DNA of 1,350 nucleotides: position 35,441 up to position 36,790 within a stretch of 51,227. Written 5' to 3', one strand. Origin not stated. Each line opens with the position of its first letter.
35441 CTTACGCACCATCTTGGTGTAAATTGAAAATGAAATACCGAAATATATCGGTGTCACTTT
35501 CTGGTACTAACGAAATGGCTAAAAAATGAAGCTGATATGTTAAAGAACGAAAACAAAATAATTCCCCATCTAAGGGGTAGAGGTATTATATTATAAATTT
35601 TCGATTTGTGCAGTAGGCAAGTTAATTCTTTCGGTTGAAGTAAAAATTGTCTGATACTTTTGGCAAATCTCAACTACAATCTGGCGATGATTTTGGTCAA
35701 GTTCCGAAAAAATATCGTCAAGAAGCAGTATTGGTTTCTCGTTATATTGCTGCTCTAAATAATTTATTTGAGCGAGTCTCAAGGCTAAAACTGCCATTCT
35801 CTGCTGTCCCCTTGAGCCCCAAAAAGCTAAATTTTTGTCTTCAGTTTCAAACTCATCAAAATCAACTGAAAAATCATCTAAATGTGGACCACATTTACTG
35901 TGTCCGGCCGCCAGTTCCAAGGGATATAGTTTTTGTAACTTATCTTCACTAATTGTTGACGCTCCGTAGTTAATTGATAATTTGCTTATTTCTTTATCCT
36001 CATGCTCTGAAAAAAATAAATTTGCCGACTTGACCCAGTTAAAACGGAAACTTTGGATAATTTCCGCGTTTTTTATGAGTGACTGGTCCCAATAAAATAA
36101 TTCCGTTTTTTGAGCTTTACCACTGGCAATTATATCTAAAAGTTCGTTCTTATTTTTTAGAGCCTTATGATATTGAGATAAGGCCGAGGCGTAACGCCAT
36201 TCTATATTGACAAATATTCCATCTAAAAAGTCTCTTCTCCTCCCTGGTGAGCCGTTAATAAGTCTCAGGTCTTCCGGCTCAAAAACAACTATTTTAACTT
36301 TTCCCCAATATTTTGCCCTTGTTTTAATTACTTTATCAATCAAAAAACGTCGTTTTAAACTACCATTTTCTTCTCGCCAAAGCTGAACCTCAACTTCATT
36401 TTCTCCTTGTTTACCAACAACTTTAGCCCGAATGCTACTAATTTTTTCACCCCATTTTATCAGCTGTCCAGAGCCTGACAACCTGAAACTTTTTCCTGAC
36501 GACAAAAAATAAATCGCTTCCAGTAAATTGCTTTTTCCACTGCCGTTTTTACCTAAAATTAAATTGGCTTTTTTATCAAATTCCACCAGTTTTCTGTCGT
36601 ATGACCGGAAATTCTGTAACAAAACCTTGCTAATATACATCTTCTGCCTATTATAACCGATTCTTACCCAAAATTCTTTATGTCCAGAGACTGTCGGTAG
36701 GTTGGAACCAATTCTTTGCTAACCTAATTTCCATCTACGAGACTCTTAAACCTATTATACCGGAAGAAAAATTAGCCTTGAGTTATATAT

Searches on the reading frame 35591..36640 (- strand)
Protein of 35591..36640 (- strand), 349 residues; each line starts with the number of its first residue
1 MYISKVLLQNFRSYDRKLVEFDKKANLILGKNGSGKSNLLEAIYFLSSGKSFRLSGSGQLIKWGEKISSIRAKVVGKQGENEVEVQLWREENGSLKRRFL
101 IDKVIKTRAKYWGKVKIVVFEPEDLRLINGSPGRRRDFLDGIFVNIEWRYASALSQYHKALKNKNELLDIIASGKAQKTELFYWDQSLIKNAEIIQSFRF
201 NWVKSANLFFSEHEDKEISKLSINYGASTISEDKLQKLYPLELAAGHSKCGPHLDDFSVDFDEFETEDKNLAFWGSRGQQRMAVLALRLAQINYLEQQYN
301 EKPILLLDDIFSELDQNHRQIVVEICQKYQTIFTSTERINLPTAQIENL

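Call 6: search_protein_families(library=padloc, proteins=[window:35591-36640:-], max_evalue=0.01)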
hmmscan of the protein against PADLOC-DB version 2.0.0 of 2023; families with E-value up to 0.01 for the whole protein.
window:35591-36640:- (349 aa): 125 families (the best 25 are shown)
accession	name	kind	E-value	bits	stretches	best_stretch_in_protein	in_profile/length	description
PDLC04135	mad3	-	1.8e-33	114.6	1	2-332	1-318/374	mads_3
PDLC02979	AriA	-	6e-14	50.6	1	1-207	1-146/373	-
PDLC00069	GajA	-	3.5e-12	43.5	1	1-48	1-48/687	AAA ATPase domain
PDLC00072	GajA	-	1.4e-11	41.6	1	1-46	1-46/709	AAA ATPase domain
PDLC00278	PtuA1|PtuA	-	2.2e-11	41.7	1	1-45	1-45/436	AAA ATPase domain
PDLC04213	HEC-02A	-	2.1e-10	38.7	1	1-99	1-100/337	-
PDLC00298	PtuA1|PtuA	-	2.8e-10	37.8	1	1-45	1-45/423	AAA ATPase domain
PDLC00102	GajA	-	4.3e-10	36.7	1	1-45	1-45/532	AAA ATPase domain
PDLC00277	PtuA1|PtuA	-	2.3e-09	35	1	1-45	1-45/423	AAA ATPase domain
PDLC00073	GajA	-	2.6e-09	34.6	1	1-50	1-50/589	AAA ATPase domain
PDLC00083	GajA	-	3e-09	33.8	1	1-46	1-46/639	AAA ATPase domain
PDLC00077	GajA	-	4.1e-09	33.5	1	1-45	1-46/616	AAA ATPase domain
PDLC00271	PtuA1|PtuA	-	4.6e-09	34.3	1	1-56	1-56/421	AAA ATPase domain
PDLC04177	HEC-01A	-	6e-09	33.4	1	1-49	3-52/393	-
PDLC00085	GajA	-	6e-09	33.2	1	1-53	1-53/580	AAA ATPase domain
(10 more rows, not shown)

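Call 7: search_protein_families(library=pfam, proteins=[window:35591-36640:-], max_evalue=0.01)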
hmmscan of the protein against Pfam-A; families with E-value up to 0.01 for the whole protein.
window:35591-36640:- (349 aa): 7 families
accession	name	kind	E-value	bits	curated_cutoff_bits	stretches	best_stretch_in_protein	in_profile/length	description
PF02463.25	SMC_N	-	1.2e-27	97.2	40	1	2-330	1-187/220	RecF/RecN/SMC N terminal domain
PF13175.12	AAA_15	-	1.3e-14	55.1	32.1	1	1-189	1-132/374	AAA ATPase domain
PF13476.12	AAA_23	-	1.7e-12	48.8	27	1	5-253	1-155/201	AAA domain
PF13304.12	AAA_21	-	3.4e-08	34.3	27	1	26-59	2-38/304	AAA domain, putative AbiEii toxin, Type IV TA system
PF13555.12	AAA_29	-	2.4e-07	30.8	27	1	5-46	3-45/61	P-loop containing region of AAA domain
PF13166.12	AAA_13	-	0.00014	21.1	36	1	11-51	2-44/713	AAA domain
PF00005.33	ABC_tran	-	0.0047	18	25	1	27-73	15-60/137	ABC transporter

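Call 64: find_related_loci(query=window:35591-36640:-, collection=genome_contigs, flank=3000)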
Query window:35591-36640:- (349 aa) in genome_contigs; peptide patterns used: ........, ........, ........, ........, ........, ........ (x = any residue, [..] = any of these).
66 stretches matched a pattern; 3 encode a relative of the query (tblastn E <= 1e-3); 3 distinct loci.
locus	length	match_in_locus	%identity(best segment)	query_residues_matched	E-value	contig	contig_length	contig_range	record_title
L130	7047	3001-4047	83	1-349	0e+0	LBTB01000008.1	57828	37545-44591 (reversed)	MAG: Candidatus Shapirobacteria bacterium GW2011_GWF2_37_20 US46_C0008, whole genome shotgun sequence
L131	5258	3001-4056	79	1-349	0e+0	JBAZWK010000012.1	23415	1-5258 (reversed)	MAG: Candidatus Shapirobacteria bacterium isolate SO_2017_GW1_30 NODE_8662_length_23415_cov_1.073729_OW334_2017, whole g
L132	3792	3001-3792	87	1-264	3e-152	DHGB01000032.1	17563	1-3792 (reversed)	MAG TPA_asm: Candidatus Shapirobacteria bacterium UBA4809 UBA4809_contig_36510, whole genome shotgun sequence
